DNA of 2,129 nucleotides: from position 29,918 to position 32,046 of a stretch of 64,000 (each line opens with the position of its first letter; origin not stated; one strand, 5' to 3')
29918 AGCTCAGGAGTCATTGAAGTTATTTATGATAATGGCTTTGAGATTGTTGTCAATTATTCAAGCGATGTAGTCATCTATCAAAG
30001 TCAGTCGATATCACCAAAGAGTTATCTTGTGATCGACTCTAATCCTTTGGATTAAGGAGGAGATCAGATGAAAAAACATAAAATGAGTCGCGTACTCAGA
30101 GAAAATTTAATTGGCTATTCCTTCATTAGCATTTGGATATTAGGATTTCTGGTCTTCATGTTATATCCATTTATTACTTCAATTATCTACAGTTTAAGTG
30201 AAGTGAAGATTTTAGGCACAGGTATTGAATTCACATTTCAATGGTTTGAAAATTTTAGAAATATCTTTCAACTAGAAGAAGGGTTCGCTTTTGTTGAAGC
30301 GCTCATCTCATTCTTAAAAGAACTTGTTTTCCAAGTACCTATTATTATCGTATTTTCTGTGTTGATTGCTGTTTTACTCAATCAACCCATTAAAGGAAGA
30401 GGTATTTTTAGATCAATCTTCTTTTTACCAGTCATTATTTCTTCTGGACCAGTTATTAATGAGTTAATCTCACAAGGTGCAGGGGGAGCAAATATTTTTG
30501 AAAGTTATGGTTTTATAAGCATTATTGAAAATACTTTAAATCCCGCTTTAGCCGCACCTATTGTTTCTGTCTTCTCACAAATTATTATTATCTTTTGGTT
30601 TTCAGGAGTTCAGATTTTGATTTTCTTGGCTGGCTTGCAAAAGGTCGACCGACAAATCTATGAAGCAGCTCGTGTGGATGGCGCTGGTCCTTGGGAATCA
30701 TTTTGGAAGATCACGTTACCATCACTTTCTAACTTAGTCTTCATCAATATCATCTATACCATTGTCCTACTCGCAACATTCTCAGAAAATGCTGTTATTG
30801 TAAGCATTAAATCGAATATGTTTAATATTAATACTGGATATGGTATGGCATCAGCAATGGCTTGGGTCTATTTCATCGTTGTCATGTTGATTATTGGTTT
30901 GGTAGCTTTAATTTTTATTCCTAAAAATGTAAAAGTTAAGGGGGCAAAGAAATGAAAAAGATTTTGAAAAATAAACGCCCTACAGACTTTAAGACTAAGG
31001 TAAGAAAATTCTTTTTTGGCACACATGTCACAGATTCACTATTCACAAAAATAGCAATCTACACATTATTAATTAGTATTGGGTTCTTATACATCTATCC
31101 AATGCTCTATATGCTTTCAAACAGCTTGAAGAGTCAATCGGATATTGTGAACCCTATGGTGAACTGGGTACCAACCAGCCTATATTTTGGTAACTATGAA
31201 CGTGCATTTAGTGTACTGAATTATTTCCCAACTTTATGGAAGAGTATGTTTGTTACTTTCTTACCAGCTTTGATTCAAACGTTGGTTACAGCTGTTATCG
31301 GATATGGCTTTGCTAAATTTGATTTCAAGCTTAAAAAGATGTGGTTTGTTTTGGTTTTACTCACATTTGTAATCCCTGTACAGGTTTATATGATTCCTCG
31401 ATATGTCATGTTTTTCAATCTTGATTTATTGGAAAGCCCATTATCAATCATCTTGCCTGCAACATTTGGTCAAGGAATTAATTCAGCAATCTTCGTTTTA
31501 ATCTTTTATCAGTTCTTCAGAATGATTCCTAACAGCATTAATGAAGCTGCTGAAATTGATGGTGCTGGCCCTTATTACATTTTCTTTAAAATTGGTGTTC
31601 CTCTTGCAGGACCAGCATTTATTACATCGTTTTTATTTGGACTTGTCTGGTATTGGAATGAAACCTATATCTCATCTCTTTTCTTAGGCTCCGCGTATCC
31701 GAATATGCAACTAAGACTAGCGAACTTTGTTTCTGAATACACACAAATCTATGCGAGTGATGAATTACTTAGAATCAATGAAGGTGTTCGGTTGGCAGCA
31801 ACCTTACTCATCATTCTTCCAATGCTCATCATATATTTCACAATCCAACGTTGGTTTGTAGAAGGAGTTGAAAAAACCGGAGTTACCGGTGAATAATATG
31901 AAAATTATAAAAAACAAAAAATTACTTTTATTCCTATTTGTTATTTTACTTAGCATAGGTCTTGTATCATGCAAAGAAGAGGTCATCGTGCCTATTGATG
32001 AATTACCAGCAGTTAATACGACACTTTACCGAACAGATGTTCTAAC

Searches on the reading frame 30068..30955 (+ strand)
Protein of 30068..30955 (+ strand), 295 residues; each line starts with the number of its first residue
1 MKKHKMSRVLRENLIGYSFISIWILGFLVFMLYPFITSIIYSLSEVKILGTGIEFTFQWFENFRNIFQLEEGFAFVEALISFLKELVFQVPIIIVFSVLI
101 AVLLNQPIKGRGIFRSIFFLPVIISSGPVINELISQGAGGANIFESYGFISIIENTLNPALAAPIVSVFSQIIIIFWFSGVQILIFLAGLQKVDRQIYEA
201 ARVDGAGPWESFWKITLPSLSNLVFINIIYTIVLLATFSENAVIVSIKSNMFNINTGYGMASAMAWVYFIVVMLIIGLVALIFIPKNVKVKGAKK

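Call 14: search_protein_families(library=pfam, proteins=[window:30068-30955:+], max_evalue=0.001)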
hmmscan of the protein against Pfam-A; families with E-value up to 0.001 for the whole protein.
window:30068-30955:+ (295 aa): 1 family
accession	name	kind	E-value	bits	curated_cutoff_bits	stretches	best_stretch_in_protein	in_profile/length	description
PF00528.27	BPD_transp_1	-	7.4e-07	29.5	26.4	1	75-281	15-171/184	Binding-protein-dependent transport system inner membrane component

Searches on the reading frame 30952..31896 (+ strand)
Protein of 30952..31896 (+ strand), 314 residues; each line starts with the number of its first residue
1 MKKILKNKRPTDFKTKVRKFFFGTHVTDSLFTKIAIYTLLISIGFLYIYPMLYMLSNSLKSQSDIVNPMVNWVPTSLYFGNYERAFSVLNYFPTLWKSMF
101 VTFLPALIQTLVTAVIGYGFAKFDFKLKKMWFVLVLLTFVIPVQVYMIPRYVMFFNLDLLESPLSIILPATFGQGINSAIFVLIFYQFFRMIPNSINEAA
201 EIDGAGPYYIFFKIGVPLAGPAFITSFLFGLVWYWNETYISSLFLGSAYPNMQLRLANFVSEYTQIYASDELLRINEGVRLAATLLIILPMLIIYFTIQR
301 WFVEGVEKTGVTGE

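Call 14: search_protein_families(library=pfam, proteins=[window:30952-31896:+], max_evalue=0.001)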
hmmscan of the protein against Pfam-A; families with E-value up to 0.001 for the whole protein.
window:30952-31896:+ (314 aa): 1 family
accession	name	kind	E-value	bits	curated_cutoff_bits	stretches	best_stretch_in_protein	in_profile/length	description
PF00528.27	BPD_transp_1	-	1.9e-14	54.3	26.4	1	115-306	3-182/184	Binding-protein-dependent transport system inner membrane component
